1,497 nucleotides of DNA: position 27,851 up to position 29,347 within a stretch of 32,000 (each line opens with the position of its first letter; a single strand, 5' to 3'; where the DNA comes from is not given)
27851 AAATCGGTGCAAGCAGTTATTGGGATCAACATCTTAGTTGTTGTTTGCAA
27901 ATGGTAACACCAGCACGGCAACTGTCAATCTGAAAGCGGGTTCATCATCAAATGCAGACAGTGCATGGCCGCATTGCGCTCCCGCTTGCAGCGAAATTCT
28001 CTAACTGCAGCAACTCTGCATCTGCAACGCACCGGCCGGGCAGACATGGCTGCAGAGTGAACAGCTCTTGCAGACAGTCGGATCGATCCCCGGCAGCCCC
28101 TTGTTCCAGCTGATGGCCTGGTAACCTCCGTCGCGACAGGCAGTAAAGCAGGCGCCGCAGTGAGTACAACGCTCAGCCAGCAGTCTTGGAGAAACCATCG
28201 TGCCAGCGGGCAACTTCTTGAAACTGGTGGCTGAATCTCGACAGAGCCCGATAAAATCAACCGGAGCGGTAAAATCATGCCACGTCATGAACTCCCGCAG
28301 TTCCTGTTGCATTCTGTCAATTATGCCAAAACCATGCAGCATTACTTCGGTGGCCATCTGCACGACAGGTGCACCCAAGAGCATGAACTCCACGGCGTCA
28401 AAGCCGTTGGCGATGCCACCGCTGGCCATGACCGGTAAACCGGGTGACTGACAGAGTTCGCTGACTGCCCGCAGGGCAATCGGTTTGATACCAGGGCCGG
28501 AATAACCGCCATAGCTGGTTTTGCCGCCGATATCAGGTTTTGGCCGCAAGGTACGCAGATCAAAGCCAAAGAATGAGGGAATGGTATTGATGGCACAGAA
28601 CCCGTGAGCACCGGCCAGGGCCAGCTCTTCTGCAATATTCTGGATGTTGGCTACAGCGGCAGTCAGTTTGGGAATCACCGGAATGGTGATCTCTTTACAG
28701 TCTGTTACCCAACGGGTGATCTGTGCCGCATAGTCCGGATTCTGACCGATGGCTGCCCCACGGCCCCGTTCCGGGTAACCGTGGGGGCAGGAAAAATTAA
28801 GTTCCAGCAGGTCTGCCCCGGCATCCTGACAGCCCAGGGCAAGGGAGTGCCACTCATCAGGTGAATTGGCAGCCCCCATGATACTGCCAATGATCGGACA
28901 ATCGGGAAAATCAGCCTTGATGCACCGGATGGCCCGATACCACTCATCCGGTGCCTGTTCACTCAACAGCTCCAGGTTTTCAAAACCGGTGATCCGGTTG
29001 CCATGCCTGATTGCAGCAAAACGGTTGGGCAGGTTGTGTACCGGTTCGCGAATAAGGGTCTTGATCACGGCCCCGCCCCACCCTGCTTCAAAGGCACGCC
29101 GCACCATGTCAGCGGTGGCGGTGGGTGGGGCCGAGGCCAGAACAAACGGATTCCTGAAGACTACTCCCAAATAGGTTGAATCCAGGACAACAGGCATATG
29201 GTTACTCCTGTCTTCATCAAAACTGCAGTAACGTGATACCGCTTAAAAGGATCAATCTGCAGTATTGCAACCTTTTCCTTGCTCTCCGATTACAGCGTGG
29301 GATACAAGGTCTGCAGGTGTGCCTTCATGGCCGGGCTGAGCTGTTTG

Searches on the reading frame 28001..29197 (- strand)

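Call 62: search_protein_families(library=pfam, proteins=[window:28001-29197:-], max_evalue=0.00001)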
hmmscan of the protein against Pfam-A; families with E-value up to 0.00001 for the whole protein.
window:28001-29197:- (398 aa): 6 families
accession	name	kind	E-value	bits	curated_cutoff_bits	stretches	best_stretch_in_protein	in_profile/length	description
PF01180.27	DHO_dh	-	8.4e-29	101.1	27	1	5-304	2-291/291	Dihydroorotate dehydrogenase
PF14697.11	Fer4_21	-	6.9e-11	42.6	35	1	342-393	6-59/59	4Fe-4S dicluster domain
PF00037.32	Fer4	-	2e-08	34.2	21.1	0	371-391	3-23/24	4Fe-4S binding domain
PF12797.12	Fer4_2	-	2.1e-06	27.7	24.5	0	340-354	6-20/22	4Fe-4S binding domain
PF12838.12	Fer4_7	-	2.2e-06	28.4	27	0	343-390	1-52/52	4Fe-4S dicluster domain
PF12837.12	Fer4_6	-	4.7e-06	26.7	25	0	341-359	6-21/24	4Fe-4S binding domain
